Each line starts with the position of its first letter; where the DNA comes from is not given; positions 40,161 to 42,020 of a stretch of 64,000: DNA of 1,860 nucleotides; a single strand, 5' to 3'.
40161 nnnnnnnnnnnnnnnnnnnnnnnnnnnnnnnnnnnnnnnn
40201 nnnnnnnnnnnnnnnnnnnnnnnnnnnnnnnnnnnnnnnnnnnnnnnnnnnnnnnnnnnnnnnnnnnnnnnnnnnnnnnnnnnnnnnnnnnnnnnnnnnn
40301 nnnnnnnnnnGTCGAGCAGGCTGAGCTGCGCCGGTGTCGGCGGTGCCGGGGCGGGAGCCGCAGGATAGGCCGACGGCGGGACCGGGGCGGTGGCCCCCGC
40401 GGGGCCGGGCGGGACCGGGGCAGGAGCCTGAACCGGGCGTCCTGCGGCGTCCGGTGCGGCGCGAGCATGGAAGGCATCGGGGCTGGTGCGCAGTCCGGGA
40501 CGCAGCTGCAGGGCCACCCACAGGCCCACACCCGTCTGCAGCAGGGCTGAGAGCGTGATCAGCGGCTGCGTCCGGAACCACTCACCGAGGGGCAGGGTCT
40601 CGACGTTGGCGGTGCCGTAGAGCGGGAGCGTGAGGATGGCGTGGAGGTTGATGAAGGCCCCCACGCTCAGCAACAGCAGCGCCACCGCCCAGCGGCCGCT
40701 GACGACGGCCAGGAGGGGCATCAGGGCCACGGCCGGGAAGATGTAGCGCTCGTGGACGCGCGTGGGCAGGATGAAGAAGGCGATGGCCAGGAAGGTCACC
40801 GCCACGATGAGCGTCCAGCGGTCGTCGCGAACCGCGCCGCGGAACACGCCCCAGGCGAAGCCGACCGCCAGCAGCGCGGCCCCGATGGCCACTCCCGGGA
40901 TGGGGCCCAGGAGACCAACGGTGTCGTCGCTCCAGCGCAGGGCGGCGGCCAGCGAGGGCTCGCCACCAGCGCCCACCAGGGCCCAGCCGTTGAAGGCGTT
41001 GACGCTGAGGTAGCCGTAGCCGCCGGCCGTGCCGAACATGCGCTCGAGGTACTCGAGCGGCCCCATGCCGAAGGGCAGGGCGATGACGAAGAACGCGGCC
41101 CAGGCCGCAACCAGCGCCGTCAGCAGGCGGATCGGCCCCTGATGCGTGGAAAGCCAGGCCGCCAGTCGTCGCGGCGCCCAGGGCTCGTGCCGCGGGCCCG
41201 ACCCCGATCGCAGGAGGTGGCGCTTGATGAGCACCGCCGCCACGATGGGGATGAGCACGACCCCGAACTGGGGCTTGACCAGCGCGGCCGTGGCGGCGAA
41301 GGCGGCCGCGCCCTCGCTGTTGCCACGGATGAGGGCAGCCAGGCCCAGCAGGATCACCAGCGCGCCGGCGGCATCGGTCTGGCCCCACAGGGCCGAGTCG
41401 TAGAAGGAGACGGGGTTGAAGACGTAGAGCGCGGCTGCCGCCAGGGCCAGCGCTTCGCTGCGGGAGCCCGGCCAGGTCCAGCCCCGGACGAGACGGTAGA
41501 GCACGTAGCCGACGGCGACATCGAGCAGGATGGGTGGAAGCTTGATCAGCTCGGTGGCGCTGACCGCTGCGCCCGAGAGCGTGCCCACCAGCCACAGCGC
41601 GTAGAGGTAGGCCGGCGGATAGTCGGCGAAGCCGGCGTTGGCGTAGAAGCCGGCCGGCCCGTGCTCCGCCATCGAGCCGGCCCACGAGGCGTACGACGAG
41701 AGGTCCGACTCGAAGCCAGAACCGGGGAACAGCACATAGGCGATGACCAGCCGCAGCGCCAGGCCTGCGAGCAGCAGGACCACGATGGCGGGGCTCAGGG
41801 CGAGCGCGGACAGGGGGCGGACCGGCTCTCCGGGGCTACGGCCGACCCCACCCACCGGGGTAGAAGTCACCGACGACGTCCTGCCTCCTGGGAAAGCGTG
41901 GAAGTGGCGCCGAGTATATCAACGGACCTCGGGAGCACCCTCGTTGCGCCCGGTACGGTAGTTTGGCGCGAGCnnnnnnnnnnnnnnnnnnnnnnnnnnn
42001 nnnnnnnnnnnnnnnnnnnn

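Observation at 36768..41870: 1700-aa protein joining two different GT-C glycosyltransferase modules, the second split by a ~430-aa repeat-rich insert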

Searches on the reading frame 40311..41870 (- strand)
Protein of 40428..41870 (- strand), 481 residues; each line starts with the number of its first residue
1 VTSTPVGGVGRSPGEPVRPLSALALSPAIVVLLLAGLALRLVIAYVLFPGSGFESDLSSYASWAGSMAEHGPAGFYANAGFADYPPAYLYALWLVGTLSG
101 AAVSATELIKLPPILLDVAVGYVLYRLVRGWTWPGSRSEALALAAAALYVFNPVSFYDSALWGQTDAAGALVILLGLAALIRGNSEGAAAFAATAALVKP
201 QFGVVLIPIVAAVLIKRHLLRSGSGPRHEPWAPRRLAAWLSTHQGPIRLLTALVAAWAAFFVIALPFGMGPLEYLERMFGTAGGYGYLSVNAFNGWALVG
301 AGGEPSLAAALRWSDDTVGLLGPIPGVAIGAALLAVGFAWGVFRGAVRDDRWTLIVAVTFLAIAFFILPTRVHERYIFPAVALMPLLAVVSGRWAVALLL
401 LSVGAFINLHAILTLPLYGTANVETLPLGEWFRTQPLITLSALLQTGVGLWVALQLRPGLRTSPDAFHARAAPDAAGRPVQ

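Call 6: search_protein_families(library=pfam, proteins=[window:40428-41870:-], max_evalue=10)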
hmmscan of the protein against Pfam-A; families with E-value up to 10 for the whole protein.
seq(481 aa): 2 families
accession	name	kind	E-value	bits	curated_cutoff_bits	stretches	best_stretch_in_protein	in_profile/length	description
PF06728.19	PIG-U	-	2.7e-07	30.5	24.5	1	84-232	58-194/378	GPI transamidase subunit PIG-U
PF03155.21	Alg6_Alg8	-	0.077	12.4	25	1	173-412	151-384/482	ALG6, ALG8 glycosyltransferase family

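Call 14: search_solved_structures(query=A2, max_evalue=1, show_alignments=2)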
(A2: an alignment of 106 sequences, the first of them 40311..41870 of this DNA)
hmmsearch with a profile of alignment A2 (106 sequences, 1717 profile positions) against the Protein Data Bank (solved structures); distinct sequences matched with E-value up to 1: 10.
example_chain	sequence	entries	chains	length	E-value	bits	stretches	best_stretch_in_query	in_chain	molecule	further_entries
6p25_A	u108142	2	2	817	6.2e-06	27.1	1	1014-1128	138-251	Dolichyl-phosphate-mannose--protein mannosyltransferase 1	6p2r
7rcz_A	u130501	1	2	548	0.00069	20.3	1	770-847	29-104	Stage V sporulation protein D (Sporulation specific penicillin-binding protein)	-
1l0q_A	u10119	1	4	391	0.00071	20.2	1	627-705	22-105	Surface layer protein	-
6g6m_A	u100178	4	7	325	0.0016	19.1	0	719-787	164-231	Tako8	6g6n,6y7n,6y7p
6y7o_A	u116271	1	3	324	0.0017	19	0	720-787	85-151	Tako8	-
4ovd_A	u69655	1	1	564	0.0079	16.8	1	779-853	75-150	Peptidoglycan glycosyltransferase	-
3vgz_A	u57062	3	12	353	0.39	11.1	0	668-774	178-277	Uncharacterized protein YncE | PQQ-dependent catabolism-associated beta-propeller protein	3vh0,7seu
8fl2_NV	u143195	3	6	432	0.56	10.6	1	659-771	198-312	WD repeat-containing protein 18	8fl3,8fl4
9dum_A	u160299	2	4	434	0.57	10.6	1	659-771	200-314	WD repeat-containing protein 18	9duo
7uwf_A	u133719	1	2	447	0.6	10.5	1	659-771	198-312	WD repeat-containing protein 18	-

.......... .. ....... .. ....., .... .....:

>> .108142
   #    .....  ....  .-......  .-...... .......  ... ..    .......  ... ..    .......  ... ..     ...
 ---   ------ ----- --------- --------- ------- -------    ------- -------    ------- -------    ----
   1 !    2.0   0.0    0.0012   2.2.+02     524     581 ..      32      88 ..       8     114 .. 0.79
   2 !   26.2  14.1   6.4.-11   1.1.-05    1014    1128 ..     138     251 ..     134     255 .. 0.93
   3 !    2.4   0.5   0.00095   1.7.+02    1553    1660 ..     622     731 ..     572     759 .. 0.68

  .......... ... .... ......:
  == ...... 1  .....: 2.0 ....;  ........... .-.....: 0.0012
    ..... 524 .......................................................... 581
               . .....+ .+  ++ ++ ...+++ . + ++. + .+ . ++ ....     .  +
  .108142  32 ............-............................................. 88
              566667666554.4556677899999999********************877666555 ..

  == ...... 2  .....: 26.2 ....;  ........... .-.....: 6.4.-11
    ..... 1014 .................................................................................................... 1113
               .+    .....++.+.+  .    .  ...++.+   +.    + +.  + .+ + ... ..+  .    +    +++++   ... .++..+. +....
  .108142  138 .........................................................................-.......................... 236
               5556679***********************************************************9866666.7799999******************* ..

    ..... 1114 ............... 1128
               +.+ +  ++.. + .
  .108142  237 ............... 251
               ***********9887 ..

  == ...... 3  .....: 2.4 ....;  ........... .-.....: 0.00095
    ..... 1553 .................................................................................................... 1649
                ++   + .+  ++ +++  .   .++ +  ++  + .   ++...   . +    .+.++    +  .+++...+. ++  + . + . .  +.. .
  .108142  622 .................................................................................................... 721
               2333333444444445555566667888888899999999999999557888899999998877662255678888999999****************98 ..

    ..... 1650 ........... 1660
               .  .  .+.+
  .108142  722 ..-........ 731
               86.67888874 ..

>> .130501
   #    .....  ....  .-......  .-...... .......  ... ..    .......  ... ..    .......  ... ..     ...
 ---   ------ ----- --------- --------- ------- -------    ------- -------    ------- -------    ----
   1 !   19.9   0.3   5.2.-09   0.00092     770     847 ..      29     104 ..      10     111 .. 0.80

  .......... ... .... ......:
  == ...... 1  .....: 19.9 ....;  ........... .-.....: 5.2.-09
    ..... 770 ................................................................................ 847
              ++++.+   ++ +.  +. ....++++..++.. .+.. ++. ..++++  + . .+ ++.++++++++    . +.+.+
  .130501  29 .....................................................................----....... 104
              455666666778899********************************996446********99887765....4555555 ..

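Call 30: predict_structure(alignment_id=A2)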
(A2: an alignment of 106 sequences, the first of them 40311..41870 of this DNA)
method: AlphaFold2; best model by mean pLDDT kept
length: 520 residues; sequences in the alignment: 106
mean_pLDDT: 88.3   pTM: 0.87
mean pLDDT of the five models: 88.3, 87.6, 87.3, 87.1, 86.2
residues with pLDDT >= 90: 389; 70-90: 56; 50-70: 32; < 50: 43
segments of 3 or more residues with pLDDT < 50: 1-5, 8-10, 481-491, 498-510, 514-520
pLDDT, mean of each block of 10 residues (from residue 1): 46 66 79 98 97 94 98 97 94 97 95 98 97 93 98 95 92 98 97 97 97 98 91 95 95 98 98 95 81 87 92 90 92 96 96 97 88 78 98 98 96 94 96 97 97 95 84 65 47 49 45 41
secondary structure, 60 per line:
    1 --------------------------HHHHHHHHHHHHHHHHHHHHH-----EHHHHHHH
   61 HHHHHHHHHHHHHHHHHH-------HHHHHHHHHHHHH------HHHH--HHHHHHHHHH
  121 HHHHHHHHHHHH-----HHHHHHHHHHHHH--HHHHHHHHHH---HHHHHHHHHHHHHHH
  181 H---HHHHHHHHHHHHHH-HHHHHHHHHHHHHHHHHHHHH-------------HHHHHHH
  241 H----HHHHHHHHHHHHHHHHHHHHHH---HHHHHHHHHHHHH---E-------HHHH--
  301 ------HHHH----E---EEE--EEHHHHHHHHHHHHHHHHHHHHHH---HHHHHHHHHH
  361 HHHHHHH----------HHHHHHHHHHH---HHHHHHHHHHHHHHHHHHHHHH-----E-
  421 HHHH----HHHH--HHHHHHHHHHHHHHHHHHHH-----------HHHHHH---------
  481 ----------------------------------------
elements in order: H27-47 H54-78 H86-98 H105-108 H111-132 H138-150 H153-162 H166-181 H185-198 H200-220 H234-241 H246-267 H271-283 H295-298 H307-310 E319-321 H326-347 H351-367 H378-388 H392-413 H421-424 H429-432 H435-454 H466-471

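Call 33: fold_search(model_id=the predicted structure, library=pdb)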
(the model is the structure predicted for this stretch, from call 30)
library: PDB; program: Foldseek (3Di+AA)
matches with E <= 10: 347; with E <= 0.001: 9
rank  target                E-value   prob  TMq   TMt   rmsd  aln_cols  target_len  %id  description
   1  6snh_X                9.7e-07  1.00  0.59  0.63   5.5       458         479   15  Cryo-EM structure of yeast ALG6 in complex with 6AG9 Fab and Dol25-P-Glc (released 2020-03-11)
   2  8imx_U                9.8e-05  1.00  0.49  0.59   7.6       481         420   12  Cryo-EM structure of GPI-T with a chimeric GPI-anchored protein (released 2023-08-16)
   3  7w72_U                1.3e-04  1.00  0.48  0.57   8.3       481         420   11  Structure of a human glycosylphosphatidylinositol (GPI) transamidase (released 2022-02-16)
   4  9ub7_B                1.5e-04  1.00  0.48  0.60   7.0       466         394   15  Structure of glycosylphosphatidylinositol transamidase,state 1 (released 2026-04-08)
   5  9dm7_A                2.0e-04  1.00  0.47  0.63   6.2       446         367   16  mannosyltransferase PimE in complex with Fab_E6 (released 2025-06-25)
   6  9s6r_A                3.1e-04  1.00  0.49  0.63   6.2       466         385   14  Ternary cryo-EM structure of yeast ALG3 with Dol25-PP-GlcNAc2Man5, Dol25-P-Man, and Fab (released 2026-03-18)
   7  7wld_U                3.3e-04  1.00  0.49  0.58   7.8       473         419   12  Cryo-EM structure of the human glycosylphosphatidylinositol transamidase complex at 2.53 Angstrom resolution (released 2022-04-27)
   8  8pn9_A                7.0e-04  1.00  0.37  0.31  15.5       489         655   12  Structure of human oligosaccharyltransferase OST-A complex bound to NGI-1 (released 2024-05-08)
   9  5f15                  8.2e-04  1.00  0.40  0.38  12.1       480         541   15  Crystal Structure of ArnT from Cupriavidus metallidurans bound to Undecaprenyl phosphate (released 2016-02-17)
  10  9dm5                  1.6e-03  1.00  0.42  0.54   8.0       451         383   15  Product-Bound mannosyltransferase PimE (released 2025-06-25)
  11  8b6l_I                2.4e-03  1.00  0.37  0.29  19.4       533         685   13  Subtomogram average of the human Sec61-TRAP-OSTA-translocon (released 2022-12-07)
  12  6s7o_A                3.3e-03  1.00  0.37  0.30  16.0       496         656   13  Cryo-EM structure of human oligosaccharyltransferase complex OST-A (released 2019-12-18)
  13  9s6s_A                3.9e-03  1.00  0.39  0.38  13.7       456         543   15  Ternary cryo-EM structure of human ALG9 with Dol25-PP-GlcNAc2Man6, Dol25-P-Man and Fab (released 2026-03-18)
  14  9wno_A                4.6e-03  1.00  0.52  0.64   6.7       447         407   12  Cryo-EM structure of Candida glabrata GPI mannosyltransferase I bound to Dol-P-Man (released 2025-12-03)
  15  6ftg_5                6.1e-03  1.00  0.34  0.28  17.0       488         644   14  Subtomogram average of OST-containing ribosome-translocon complexes from canine rough microsomal membranes (released 2018-03-21)
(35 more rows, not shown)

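Call 34: search_protein_representatives(protein=window:40431-41870:-)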
Query: 480 residues. Proteins with E-value up to 0.001 (for the whole library): 3912; up to 1e-10: 2085; up to 1e-30: 212. The best 150 are listed.
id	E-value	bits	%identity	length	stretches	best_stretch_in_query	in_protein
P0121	6.9e-218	740.9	75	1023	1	1-473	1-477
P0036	5.1e-183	625.9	65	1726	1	1-472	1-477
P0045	3.9e-159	547.2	59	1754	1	1-474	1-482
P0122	3.2e-158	544.1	59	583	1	1-459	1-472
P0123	4.5e-152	523.9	59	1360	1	4-472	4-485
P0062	6.4e-146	503.6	57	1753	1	2-472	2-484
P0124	9.3e-143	493.2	53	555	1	1-474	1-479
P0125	7.4e-141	486.9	55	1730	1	6-473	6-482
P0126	8.4e-137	473.5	79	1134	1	194-474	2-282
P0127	6.5e-134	464.0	54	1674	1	4-459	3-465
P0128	3.4e-132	458.3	54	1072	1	3-461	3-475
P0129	1.1e-130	453.4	53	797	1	22-479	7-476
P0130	1.5e-130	452.9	54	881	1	28-460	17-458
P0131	7.3e-127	440.7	55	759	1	16-459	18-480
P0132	1.0e-124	433.7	53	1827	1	25-458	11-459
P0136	3.9e-110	385.6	49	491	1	2-473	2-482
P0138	3.9e-104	365.8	48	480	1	25-463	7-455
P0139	4.1e-104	365.7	49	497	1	5-444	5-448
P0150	1.9e-81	291.0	40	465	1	33-461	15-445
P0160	7.7e-74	265.9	43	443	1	25-456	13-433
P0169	4.6e-69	250.1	45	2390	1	12-454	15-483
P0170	1.3e-68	248.6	45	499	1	24-464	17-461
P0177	4.8e-64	233.6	44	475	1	28-463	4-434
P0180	2.5e-63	231.2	44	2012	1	29-446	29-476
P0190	1.9e-58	215.1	46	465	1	25-444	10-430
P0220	1.9e-48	182.1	44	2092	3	26-225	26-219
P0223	7.4e-48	180.2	39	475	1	31-416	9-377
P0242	1.0e-42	163.3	38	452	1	24-463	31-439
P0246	3.8e-42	161.3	37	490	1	27-419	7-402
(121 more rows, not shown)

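Call 35: search_protein_families(library=pfam, proteins=[P0136, P0138, P0139, P0150, P0160, P0170, P0177, P0169, P0180, P0220], max_evalue=0.01)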
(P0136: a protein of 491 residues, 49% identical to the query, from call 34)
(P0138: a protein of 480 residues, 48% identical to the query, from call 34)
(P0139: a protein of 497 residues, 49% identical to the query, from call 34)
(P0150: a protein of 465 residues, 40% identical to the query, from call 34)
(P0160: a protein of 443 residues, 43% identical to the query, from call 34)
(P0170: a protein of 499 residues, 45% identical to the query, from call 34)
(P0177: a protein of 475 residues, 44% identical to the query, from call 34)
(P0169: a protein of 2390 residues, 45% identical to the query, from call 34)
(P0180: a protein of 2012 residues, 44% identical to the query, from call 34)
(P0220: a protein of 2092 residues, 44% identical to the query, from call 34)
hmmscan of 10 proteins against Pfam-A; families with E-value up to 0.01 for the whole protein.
P0136 (491 aa): 2 families
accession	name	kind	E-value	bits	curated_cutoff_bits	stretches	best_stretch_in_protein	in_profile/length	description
PF06728.19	PIG-U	-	2.7e-06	27.2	24.5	1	116-224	77-193/378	GPI transamidase subunit PIG-U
PF03155.21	Alg6_Alg8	-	0.002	17.6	25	0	342-431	305-394/482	ALG6, ALG8 glycosyltransferase family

P0138 (480 aa): 0 families

P0139 (497 aa): 1 family
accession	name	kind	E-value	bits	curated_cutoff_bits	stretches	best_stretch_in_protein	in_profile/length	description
PF03155.21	Alg6_Alg8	-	0.0004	19.9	25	0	339-411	307-379/482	ALG6, ALG8 glycosyltransferase family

P0150 (465 aa): 0 families

P0160 (443 aa): 1 family
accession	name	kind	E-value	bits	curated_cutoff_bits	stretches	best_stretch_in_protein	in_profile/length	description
PF06728.19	PIG-U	-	0.0073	15.9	24.5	1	127-242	121-230/378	GPI transamidase subunit PIG-U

P0170 (499 aa): 1 family
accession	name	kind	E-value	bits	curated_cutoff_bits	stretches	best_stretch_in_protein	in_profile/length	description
PF13231.12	PMT_2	-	0.0093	16.6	26.1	1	102-243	16-155/160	Dolichyl-phosphate-mannose-protein mannosyltransferase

P0177 (475 aa): 0 families

P0169 (2390 aa): 2 families
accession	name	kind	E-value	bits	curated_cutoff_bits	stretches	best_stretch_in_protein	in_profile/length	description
PF16192.10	PMT_4TMC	-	1.9e-15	57.3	32.4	1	2011-2173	4-187/202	C-terminal four TMM region of protein-O-mannosyltransferase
PF02366.24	PMT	-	4e-13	49.9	22.7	1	1778-1909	80-208/245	Dolichyl-phosphate-mannose-protein mannosyltransferase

P0180 (2012 aa): 3 families
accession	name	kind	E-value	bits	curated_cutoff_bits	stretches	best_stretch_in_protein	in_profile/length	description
PF02366.24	PMT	-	3.1e-20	73.2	22.7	2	1006-1129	80-199/245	Dolichyl-phosphate-mannose-protein mannosyltransferase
PF13231.12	PMT_2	-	1.2e-09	39.1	26.1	2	1005-1143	18-145/160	Dolichyl-phosphate-mannose-protein mannosyltransferase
PF16192.10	PMT_4TMC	-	0.0003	20.8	32.4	1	1250-1397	3-170/202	C-terminal four TMM region of protein-O-mannosyltransferase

P0220 (2092 aa): 2 families
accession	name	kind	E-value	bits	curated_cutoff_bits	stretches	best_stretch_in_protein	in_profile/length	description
PF02366.24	PMT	-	2.7e-09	37.4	22.7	1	1303-1423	83-199/245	Dolichyl-phosphate-mannose-protein mannosyltransferase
PF16192.10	PMT_4TMC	-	2.5e-08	34.1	32.4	1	1703-1830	4-147/202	C-terminal four TMM region of protein-O-mannosyltransferase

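Call 39: search_solved_structures(query=A3, max_evalue=10, show_alignments=4)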
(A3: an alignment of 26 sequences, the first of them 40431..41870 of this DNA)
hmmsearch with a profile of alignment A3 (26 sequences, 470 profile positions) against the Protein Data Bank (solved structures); distinct sequences matched with E-value up to 10: 2.
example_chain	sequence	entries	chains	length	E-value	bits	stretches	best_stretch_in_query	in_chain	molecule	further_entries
6geh_A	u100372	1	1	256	0.42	12.2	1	258-342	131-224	FAD-binding 9, siderophore-interacting domain protein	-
6z16_E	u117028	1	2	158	1.8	10.2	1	325-395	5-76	Multisubunit Na+/H+ antiporter, E subunit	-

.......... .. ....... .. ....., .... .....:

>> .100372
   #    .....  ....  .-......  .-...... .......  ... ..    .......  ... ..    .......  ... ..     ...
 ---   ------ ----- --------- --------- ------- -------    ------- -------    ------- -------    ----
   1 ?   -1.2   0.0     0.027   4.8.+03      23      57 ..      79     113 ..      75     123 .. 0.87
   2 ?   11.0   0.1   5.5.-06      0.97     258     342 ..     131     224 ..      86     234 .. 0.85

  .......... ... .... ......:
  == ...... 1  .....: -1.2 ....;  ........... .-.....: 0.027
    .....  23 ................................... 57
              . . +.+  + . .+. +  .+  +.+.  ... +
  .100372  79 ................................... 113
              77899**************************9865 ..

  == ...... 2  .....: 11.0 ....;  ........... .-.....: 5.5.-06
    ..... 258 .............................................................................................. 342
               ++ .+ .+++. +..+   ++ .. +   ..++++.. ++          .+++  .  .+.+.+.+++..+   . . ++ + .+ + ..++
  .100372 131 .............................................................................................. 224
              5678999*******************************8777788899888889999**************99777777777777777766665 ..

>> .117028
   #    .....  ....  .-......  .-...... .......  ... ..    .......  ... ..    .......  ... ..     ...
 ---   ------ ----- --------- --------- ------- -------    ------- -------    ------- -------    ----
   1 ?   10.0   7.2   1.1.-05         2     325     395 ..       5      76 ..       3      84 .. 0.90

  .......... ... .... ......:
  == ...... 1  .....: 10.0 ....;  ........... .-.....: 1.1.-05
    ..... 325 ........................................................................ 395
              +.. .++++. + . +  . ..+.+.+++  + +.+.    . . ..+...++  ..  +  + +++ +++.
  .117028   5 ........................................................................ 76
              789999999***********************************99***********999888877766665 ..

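Call 43: list_cluster_members(proteins=[P0136, P0138, P0150, P0160, P0170, P0177, P0190, P0223, P0242, P0246])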
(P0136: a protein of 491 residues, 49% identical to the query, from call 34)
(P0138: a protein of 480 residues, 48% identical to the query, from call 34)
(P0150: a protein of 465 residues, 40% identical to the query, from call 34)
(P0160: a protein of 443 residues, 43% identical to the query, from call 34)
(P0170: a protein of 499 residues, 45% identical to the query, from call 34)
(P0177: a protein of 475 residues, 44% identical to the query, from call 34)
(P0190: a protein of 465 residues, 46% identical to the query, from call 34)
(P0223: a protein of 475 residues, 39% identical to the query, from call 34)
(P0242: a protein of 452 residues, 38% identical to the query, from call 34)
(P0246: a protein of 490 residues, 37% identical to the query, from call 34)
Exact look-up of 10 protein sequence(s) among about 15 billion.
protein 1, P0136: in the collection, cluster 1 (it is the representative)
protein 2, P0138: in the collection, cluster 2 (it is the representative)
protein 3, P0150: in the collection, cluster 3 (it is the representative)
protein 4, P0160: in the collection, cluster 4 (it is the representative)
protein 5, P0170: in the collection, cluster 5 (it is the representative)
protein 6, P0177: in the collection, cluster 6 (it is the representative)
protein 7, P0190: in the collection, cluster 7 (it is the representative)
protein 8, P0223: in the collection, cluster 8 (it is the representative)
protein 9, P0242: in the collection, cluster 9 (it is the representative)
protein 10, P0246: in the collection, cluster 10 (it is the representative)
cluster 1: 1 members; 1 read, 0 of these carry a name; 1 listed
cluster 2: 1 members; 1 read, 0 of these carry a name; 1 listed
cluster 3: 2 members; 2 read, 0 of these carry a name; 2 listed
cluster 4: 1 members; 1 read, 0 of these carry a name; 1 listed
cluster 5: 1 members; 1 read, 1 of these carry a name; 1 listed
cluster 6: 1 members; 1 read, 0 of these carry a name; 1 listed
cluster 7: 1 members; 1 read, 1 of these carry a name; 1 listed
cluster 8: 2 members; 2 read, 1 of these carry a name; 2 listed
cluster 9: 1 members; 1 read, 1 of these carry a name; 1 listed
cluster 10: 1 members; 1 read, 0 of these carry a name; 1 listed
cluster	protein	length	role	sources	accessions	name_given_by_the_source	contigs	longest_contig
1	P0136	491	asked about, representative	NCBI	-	-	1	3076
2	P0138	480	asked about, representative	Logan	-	-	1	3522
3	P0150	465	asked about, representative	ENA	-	-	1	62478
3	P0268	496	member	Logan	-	-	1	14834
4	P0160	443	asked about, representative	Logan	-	-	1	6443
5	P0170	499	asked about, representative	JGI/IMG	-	dolichyl-phosphate-mannose-protein mannosyltransferase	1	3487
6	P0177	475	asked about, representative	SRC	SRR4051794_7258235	-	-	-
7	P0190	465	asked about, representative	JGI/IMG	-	dolichyl-phosphate-mannose-protein mannosyltransferase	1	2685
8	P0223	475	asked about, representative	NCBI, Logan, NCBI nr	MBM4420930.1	MAG: hypothetical protein FJ034_04995 [Chloroflexi bacterium] | hypothetical protein [Chloroflexota bacterium]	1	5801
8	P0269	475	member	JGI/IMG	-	-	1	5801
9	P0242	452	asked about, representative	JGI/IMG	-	Gpi18-like mannosyltransferase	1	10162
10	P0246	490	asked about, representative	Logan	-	-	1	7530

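Call 44: find_encoding_contigs(protein=P0150, flank=8000, max_places=1)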
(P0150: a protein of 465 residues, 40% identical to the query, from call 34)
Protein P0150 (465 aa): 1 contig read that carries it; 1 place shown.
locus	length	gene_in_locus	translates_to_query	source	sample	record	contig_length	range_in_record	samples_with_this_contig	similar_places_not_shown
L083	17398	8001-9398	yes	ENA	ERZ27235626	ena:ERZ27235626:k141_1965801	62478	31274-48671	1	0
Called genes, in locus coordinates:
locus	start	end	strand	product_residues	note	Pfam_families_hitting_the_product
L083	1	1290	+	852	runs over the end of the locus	PF13481:AAA_25 (faint), PF13555:AAA_29 (faint), PF20703:nSTAND1 (faint), PF00005:ABC_tran (faint), PF13191:AAA_16 (faint), PF13304:AAA_21 (faint), PF13671:AAA_33 (faint), PF17755:UvrA_DNA-bind, +1 more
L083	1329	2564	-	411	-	PF07730:HisKA_3, PF02518:HATPase_c (weak)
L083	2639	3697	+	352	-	PF06863:DUF1254, PF06742:DUF1214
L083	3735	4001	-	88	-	-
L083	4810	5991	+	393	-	PF22177:PBP1_XylR (weak), PF13377:Peripla_BP_3, PF12833:HTH_18, PF00165:HTH_AraC (weak)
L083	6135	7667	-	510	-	-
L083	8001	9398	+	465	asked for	-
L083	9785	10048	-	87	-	PF00550:PP-binding (faint)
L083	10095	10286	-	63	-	PF13817:DDE_Tnp_IS66_C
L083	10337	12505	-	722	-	PF02065:Melibiase, PF16499:Melibiase_2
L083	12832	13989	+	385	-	PF02350:Epimerase_2, PF13579:Glyco_trans_4_4, PF13439:Glyco_transf_4 (weak)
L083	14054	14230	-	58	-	-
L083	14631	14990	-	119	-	-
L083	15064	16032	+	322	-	PF12686:DUF3800 (weak)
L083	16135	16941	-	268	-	PF06439:3keto-disac_hyd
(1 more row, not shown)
